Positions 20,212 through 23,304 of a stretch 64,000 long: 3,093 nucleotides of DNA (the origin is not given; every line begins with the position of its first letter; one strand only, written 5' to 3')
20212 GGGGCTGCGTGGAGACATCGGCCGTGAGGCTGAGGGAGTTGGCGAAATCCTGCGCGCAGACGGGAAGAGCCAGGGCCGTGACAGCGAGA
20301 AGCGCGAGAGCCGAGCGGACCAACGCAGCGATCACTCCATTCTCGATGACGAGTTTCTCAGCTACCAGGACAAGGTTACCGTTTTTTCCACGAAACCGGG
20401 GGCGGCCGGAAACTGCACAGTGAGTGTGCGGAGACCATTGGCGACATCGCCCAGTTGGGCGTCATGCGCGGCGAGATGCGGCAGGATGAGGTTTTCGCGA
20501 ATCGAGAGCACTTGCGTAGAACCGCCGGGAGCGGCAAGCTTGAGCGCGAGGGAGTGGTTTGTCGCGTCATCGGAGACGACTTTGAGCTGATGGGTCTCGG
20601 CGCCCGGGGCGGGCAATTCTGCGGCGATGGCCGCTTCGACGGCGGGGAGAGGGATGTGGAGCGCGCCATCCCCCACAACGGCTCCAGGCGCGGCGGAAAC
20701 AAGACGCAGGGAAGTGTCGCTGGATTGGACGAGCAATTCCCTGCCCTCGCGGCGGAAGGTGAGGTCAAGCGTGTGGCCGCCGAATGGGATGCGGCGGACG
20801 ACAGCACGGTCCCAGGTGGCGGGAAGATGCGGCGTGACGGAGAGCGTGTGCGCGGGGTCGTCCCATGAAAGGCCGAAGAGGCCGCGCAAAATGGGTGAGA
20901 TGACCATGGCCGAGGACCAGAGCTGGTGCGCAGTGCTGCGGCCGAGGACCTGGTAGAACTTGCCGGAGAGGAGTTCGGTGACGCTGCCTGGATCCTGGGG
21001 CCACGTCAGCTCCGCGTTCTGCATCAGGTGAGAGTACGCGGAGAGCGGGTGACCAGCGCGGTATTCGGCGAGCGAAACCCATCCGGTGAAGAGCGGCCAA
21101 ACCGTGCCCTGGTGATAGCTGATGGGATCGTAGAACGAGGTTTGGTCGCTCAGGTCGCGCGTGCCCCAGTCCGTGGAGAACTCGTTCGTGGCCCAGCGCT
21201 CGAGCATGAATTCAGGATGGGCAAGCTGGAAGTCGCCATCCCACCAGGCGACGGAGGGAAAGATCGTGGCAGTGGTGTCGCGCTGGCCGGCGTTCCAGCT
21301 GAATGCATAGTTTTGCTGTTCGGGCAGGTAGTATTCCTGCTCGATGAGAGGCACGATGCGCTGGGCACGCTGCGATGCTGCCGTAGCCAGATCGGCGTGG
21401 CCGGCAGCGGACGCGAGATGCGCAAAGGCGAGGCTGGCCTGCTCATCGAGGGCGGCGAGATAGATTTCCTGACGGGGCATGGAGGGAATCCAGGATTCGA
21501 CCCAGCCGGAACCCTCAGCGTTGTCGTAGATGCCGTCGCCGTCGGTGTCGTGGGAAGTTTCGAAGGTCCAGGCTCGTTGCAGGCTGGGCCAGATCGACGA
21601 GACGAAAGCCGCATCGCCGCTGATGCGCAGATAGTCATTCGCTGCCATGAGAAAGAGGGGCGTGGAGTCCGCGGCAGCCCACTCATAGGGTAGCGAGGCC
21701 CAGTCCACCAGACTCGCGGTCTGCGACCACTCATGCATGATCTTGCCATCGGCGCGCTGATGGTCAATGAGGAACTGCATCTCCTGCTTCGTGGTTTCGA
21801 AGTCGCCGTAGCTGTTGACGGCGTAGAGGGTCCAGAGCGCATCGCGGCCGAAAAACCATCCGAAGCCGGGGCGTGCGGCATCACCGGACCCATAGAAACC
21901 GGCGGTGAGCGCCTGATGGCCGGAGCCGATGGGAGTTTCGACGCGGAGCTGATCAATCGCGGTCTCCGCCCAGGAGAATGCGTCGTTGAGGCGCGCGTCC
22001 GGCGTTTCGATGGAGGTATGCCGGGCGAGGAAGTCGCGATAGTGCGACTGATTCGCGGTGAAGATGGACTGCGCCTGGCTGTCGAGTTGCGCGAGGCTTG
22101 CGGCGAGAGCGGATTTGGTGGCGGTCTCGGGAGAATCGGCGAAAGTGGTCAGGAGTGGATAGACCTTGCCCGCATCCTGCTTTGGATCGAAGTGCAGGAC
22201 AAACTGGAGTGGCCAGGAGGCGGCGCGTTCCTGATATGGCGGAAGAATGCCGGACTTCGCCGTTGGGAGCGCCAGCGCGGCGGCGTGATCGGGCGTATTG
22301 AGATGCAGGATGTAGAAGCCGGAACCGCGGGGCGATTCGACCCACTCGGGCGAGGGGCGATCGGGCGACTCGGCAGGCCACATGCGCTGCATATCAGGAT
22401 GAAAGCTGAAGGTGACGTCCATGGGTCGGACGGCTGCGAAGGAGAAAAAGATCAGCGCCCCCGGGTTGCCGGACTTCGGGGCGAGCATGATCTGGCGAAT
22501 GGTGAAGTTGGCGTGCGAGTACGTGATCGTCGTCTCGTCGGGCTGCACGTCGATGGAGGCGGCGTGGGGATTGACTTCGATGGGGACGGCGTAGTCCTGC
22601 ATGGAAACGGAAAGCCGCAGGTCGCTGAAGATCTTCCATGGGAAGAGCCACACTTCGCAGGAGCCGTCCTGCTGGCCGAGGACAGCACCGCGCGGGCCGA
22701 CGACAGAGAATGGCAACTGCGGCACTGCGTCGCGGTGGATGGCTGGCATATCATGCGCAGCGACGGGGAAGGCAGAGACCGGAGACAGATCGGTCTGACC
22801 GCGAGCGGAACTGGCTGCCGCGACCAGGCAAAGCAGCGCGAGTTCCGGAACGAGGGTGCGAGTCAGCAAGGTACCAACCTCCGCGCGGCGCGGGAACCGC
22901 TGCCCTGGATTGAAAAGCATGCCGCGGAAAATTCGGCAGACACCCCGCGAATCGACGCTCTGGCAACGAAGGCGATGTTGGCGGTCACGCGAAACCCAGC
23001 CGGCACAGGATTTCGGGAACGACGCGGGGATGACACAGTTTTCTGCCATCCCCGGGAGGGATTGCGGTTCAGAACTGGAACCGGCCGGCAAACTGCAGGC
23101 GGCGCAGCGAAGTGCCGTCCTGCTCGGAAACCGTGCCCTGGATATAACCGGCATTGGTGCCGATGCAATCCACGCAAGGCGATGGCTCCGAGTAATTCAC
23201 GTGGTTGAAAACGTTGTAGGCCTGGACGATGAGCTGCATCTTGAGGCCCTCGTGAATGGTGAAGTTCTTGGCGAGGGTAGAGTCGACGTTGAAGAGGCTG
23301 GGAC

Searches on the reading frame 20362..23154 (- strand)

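Call 33: search_protein_families(library=pfam, proteins=[window:20362-23154:-], max_evalue=0.0001)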
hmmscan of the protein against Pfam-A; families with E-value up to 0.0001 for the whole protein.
window:20362-23154:- (930 aa): 2 families
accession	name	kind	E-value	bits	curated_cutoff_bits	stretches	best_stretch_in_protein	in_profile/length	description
PF22422.2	MGH1-like_GH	-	9e-07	29.2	27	0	441-543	11-113/356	Mannosylglycerate hydrolase MGH1-like glycoside hydrolase domain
PF06202.20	GDE_C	-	1e-05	25.1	21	0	672-752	289-366/367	Amylo-alpha-1,6-glucosidase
